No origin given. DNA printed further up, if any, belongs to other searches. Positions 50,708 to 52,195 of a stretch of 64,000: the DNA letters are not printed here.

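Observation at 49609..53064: Uncharacterised trio in the EPS locus: nucleotidyltransferase-fold protein, soluble AlkP-superfamily enzyme and UPF0104 flippase-like membrane protein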

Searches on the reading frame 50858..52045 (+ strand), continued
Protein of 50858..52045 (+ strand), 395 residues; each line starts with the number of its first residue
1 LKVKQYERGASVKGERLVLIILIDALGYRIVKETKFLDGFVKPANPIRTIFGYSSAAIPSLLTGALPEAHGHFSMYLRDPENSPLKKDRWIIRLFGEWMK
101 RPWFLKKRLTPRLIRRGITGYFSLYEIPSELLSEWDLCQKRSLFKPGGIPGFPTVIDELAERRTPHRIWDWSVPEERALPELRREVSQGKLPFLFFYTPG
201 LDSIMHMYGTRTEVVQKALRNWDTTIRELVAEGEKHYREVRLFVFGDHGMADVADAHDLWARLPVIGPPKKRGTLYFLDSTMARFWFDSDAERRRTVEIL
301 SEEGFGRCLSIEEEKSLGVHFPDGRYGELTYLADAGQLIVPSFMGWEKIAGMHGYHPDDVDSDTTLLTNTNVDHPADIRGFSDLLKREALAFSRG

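Call 40: find_related_loci(query=A4, collection=genome_contigs, flank=10000)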
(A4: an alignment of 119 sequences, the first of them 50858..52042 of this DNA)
Query A4 (395 aa) in genome_contigs; peptide patterns used: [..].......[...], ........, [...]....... (x = any residue, [..] = any of these).
600 stretches matched a pattern (row limit reached: there are more); 557 encode a relative of the query (tblastn E <= 1e-3); the best 80 are kept; 80 distinct loci.
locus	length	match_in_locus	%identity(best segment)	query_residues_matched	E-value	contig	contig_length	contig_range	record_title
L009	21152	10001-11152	46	10-393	3e-109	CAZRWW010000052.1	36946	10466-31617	MAG TPA_asm: uncultured bacterium isolate binchicken_co7_194 genome assembly, contig: NODE_1849_length_36946_cov_6.47166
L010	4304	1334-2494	45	8-395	1e-103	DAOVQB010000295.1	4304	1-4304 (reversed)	MAG TPA_asm: Candidatus Eisenbacteria bacterium isolate CSMAG_1564 CSMAG_1564_k141_852496_length_4304_cov_14.0000, whole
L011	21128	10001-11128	47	15-390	6e-99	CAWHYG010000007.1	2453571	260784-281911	MAG: Candidatus Eisenbacteria bacterium isolate MFD01476.bin.1.183 genome assembly, contig: contig_35578, whole genome s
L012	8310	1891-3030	44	15-394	8e-99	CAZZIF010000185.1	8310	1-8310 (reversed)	MAG TPA_asm: uncultured bacterium isolate SRP332253_co2_114 genome assembly, contig: NODE_8941_length_8310_cov_4.472078,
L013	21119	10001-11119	46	16-388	3e-98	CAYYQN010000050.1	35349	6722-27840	MAG TPA_asm: uncultured bacterium isolate binchicken_co115_312 genome assembly, contig: NODE_2048_length_35349_cov_8.861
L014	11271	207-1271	46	15-369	3e-98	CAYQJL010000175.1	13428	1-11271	MAG TPA_asm: uncultured bacterium isolate SRP067234_co1_21 genome assembly, contig: k99_854358, whole genome shotgun seq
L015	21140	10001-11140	44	15-394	4e-98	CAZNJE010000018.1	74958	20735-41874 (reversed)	MAG TPA_asm: uncultured bacterium isolate SRP141376_co4_8 genome assembly, contig: NODE_594_length_74958_cov_7.762666, w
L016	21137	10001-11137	46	16-391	1e-97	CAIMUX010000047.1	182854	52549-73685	MAG: Candidatus Eisenbacteria bacterium isolate Loclat_bin-10216 genome assembly, contig: bin-10216:047/142, whole genom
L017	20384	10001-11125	42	15-392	4e-96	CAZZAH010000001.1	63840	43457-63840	MAG TPA_asm: uncultured bacterium isolate binchicken_co199_13 genome assembly, contig: NODE_555_length_63840_cov_6.04596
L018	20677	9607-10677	46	14-369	9e-95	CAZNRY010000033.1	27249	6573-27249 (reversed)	MAG TPA_asm: uncultured bacterium isolate SRP302447_co3_234 genome assembly, contig: NODE_4758_length_27249_cov_6.063507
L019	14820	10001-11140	43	14-393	1e-93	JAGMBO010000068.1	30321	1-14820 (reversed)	MAG: Candidatus Eisenbacteria bacterium isolate RS_16_23 ZL425.bin.23.fa_68, whole genome shotgun sequence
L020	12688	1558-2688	42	12-388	2e-91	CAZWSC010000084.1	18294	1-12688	MAG TPA_asm: uncultured bacterium isolate SRP067234_co1_342 genome assembly, contig: k99_642575, whole genome shotgun se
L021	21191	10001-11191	42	2-395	6e-90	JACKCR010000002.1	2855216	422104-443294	MAG: Candidatus Eisenbacteria bacterium isolate HK-STAS-EISE-1 HK-STAS-EISE-1_2, whole genome shotgun sequence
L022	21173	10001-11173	42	1-388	9e-90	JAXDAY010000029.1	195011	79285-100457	MAG: Candidatus Eisenbacteria bacterium isolate POMEDNA-B04 Raw1_k127_373145, whole genome shotgun sequence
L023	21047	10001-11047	45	16-368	1e-85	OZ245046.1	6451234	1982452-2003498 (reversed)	MAG: Candidatus Eiseniibacteriota bacterium isolate 9d5bca9a-b2ae-4bb4-9135-b14f0b5ecb2e genome assembly, chromosome: 1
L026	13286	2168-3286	37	12-386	2e-81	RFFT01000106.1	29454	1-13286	MAG: Zetaproteobacteria bacterium isolate J005 k99_1397126, whole genome shotgun sequence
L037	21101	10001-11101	38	16-384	2e-78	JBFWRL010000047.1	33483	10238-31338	MAG: Candidatus Sericytochromatia bacterium isolate CA_2019_TPBF_205 NODE_7148_length_33483_cov_3.904245_TPBF, whole gen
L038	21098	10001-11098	38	17-378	4e-78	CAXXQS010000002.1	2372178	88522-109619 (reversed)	MAG: Myxococcota bacterium isolate 4c7ae828-ac37-49c6-a807-d9517c02c23a genome assembly, contig: contig_2, whole genome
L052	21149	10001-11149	38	13-388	6e-76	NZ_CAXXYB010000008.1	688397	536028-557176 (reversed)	MAG: uncultured Sphaerochaeta sp. isolate 48f6b080-9245-4a9c-843d-bb55bb1ae2bc contig_8, whole genome shotgun sequence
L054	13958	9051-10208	37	4-389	1e-75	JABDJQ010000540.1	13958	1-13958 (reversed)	MAG: Gemmatimonadetes bacterium isolate SS_bin_27 k127_1532837, whole genome shotgun sequence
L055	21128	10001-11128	39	15-390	1e-75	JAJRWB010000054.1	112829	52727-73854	MAG: Candidatus Eisenbacteria bacterium isolate Dive96_bin2.117 k141_3025982, whole genome shotgun sequence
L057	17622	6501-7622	37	11-386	1e-75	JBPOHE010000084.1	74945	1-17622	MAG: Pseudomonadota bacterium isolate MAG_190 c_000000104828, whole genome shotgun sequence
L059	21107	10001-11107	37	15-386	1e-75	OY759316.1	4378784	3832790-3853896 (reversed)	MAG: Candidatus Cloacimonadales bacterium isolate 8a64a5fc-8000-496d-8fb9-ab17f2428a55 genome assembly, chromosome: 1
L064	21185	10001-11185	37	5-395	2e-74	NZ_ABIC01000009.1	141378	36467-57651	Shewanella benthica KT99 1099576005658, whole genome shotgun sequence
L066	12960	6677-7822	37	17-395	2e-74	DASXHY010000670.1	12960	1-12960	MAG TPA_asm: Verrucomicrobiia bacterium isolate SMAG_U5207 k141_2704303, whole genome shotgun sequence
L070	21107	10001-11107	37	17-386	4e-74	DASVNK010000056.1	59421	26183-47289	MAG TPA_asm: Verrucomicrobiia bacterium isolate SMAG_U3125 k141_409161, whole genome shotgun sequence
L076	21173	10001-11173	37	5-388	1e-73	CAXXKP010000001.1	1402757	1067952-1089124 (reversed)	MAG: Sphaerochaetaceae bacterium isolate 97855f4f-21ab-4eab-b950-d14ecb44ab4f genome assembly, contig: contig_1, whole g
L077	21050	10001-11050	40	17-371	2e-73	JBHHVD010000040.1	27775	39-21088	MAG: Candidatus Krumholzibacteriia bacterium isolate S.4.sp3_bin.33 NODE_516_length_27775_cov_5.586580, whole genome sho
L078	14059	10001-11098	40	15-385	1e-73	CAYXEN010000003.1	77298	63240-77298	MAG TPA_asm: uncultured bacterium isolate binchicken_co172_248 genome assembly, contig: NODE_138_length_77298_cov_10.298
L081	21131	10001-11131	35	7-379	3e-73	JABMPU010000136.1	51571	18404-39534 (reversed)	MAG: Armatimonadota bacterium isolate bin.262 k141_4509557, whole genome shotgun sequence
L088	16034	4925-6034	36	15-386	3e-72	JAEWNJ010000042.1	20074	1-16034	MAG: Candidatus Cloacimonadota bacterium isolate OH_PDB_167 k127_491612, whole genome shotgun sequence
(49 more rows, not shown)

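Call 50: search_protein_families(library=pfam, proteins=[L088:2369-3769:+, L037:6558-7388:-, L057:9026-9829:+, L026:6638-7378:+, L081:15671-16090:+, L052:7249-9498:-, L070:5471-6103:+, L078:11125-12663:+, L055:13373-15769:+, L054:10162-12465:+], max_evalue=0.001)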
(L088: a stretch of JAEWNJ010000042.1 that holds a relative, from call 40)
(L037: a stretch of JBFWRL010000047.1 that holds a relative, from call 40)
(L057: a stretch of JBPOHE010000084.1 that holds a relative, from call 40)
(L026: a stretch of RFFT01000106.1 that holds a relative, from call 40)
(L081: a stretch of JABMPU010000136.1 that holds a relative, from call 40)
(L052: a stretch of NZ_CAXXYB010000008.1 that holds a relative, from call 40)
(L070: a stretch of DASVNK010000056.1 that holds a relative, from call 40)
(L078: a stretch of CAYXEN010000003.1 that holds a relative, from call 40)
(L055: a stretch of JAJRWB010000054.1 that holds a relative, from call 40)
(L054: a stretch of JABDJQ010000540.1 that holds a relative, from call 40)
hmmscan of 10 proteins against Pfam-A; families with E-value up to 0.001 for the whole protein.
L088:2369-3769:+ (467 aa): 3 families
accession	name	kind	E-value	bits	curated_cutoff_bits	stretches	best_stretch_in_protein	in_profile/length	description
PF25084.1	LbH_EIF2B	-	5.3e-11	42.9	54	1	197-277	5-84/105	EIF2B subunit epsilon LbH domain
PF00132.30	Hexapep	-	5.6e-05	23.1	27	0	226-246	8-28/36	Bacterial transferase hexapeptide (six repeats)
PF02397.22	Bac_transf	-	0.00045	20.2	27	0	360-454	77-175/179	Bacterial sugar transferase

L037:6558-7388:- (276 aa): 1 family
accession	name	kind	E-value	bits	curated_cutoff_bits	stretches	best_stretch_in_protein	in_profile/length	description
PF01522.26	Polysacc_deac_1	-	1.9e-08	34.8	23.1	1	33-143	26-122/124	Polysaccharide deacetylase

L057:9026-9829:+ (268 aa): 2 families
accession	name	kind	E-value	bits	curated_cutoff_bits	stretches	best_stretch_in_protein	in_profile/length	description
PF00132.30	Hexapep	-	7.7e-20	70.1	27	1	205-239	2-36/36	Bacterial transferase hexapeptide (six repeats)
PF14602.12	Hexapep_2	-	1.3e-15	57.3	27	1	204-239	1-34/34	Hexapeptide repeat of succinyl-transferase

L026:6638-7378:+ (247 aa): 2 families
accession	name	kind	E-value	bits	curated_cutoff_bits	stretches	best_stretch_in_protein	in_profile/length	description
PF00691.25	OmpA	-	1.7e-13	51.2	27.2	1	137-231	1-97/98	OmpA family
PF08308.17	PEGA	-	5.6e-06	26.6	20.8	1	27-54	3-30/71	PEGA domain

L081:15671-16090:+ (140 aa): 0 families

L052:7249-9498:- (749 aa): 2 families
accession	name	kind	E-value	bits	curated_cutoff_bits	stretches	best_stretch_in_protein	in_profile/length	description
PF00759.25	Glyco_hydro_9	-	1.3e-23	84.5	27.7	1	260-723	10-433/444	Glycosyl hydrolase family 9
PF02927.20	CelD_N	-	7.2e-10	39.9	24.6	1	143-238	4-84/86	Cellulase N-terminal ig-like domain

L070:5471-6103:+ (211 aa): 3 families
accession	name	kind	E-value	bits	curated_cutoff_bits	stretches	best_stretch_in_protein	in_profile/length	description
PF00485.24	PRK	-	5.4e-33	114.9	22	1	8-185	1-188/196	Phosphoribulokinase / Uridine kinase family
PF13238.12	AAA_18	-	0.0002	22.2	29.4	1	9-161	1-127/128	AAA domain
PF13671.12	AAA_33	-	0.00056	20.7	27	0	12-81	5-66/143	AAA domain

L078:11125-12663:+ (513 aa): 3 families
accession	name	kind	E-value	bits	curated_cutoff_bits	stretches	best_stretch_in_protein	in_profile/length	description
PF13440.11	Polysacc_synt_3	-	1.4e-14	54.4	23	1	32-336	1-290/293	Polysaccharide biosynthesis protein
PF01943.22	Polysacc_synt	-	4.6e-14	52.9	28.2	1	9-271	2-256/274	Polysaccharide biosynthesis protein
PF03023.19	MurJ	-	8.8e-09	34.9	27.4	1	53-418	23-401/451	Lipid II flippase MurJ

L055:13373-15769:+ (799 aa): 0 families

L054:10162-12465:+ (768 aa): 0 families

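Call 55: search_protein_families(library=pfam, proteins=[L023:10987-12693:+, L023:11442-13706:+, L023:13568-15139:+, L023:15156-15857:-, L023:16754-18199:+, L023:18199-19416:+, L023:19421-20548:+], max_evalue=0.001)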
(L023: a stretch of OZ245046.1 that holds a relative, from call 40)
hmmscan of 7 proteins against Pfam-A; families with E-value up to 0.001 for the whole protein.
L023:10987-12693:+ (569 aa): 2 families
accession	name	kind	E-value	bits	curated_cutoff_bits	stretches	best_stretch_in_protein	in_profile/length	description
PF13440.11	Polysacc_synt_3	-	2.1e-10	40.8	23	1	99-399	4-289/293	Polysaccharide biosynthesis protein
PF01943.22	Polysacc_synt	-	2.2e-08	34.3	28.2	1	77-339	6-260/274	Polysaccharide biosynthesis protein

L023:11442-13706:+ (755 aa): 1 family
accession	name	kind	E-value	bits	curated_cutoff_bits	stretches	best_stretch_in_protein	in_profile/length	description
PF03706.18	LPG_synthase_TM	-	1.9e-50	172.5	33.4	1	426-724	1-302/302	Lysylphosphatidylglycerol synthase TM region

L023:13568-15139:+ (524 aa): 1 family
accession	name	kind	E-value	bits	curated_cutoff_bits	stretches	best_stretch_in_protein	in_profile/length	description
PF04932.20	Wzy_C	-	0.00058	20.1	31.7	1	302-441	4-149/149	O-Antigen ligase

L023:15156-15857:- (233 aa): 2 families
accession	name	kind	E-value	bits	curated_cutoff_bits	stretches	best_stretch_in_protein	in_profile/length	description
PF00535.33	Glycos_transf_2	-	9.1e-26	91.2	23.3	1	15-169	1-166/168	Glycosyl transferase family 2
PF13641.12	Glyco_tranf_2_3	-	1.9e-09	38.3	27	1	14-185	3-190/230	Glycosyltransferase like family 2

L023:16754-18199:+ (482 aa): 5 families
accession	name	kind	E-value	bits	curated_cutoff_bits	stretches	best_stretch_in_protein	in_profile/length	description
PF13692.12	Glyco_trans_1_4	-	8.6e-36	123.7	27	1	309-445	2-142/142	Glycosyl transferases group 1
PF00534.26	Glycos_transf_1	-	3.5e-35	121.5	26.4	1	297-457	4-170/172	Glycosyl transferases group 1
PF13439.12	Glyco_transf_4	-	1e-17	65.1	28.5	1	130-284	2-166/170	Glycosyltransferase Family 4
PF13524.12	Glyco_trans_1_2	-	8.8e-08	32.7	25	1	337-473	15-142/144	Glycosyl transferase-like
PF20706.3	GT4-conflict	-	0.00012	21.7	26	1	306-469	195-381/385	Family 4 Glycosyltransferase in conflict systems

L023:18199-19416:+ (406 aa): 5 families
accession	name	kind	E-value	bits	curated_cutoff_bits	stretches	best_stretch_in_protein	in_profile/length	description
PF13692.12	Glyco_trans_1_4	-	3.8e-25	89.2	27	1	227-363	2-141/142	Glycosyl transferases group 1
PF00534.26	Glycos_transf_1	-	6e-12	45.9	26.4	1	226-377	15-171/172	Glycosyl transferases group 1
PF13524.12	Glyco_trans_1_2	-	1.8e-11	44.6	25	1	262-385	15-135/144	Glycosyl transferase-like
PF13439.12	Glyco_transf_4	-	1.1e-08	35.7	28.5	1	49-214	11-167/170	Glycosyltransferase Family 4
PF13579.12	Glyco_trans_4_4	-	1.1e-07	32.8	29.7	1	17-212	2-158/158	Glycosyl transferase 4-like domain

L023:19421-20548:+ (376 aa): 5 families
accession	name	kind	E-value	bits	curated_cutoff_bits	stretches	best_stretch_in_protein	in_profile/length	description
PF00534.26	Glycos_transf_1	-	5.9e-34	117.5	26.4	1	182-351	2-172/172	Glycosyl transferases group 1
PF13692.12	Glyco_trans_1_4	-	8.8e-31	107.5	27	1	198-337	4-142/142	Glycosyl transferases group 1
PF13439.12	Glyco_transf_4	-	1.2e-14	55.1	28.5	1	17-173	1-168/170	Glycosyltransferase Family 4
PF13579.12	Glyco_trans_4_4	-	7.9e-13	49.5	29.7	1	18-170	1-158/158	Glycosyl transferase 4-like domain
PF13524.12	Glyco_trans_1_2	-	2e-06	28.3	25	1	225-362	13-139/144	Glycosyl transferase-like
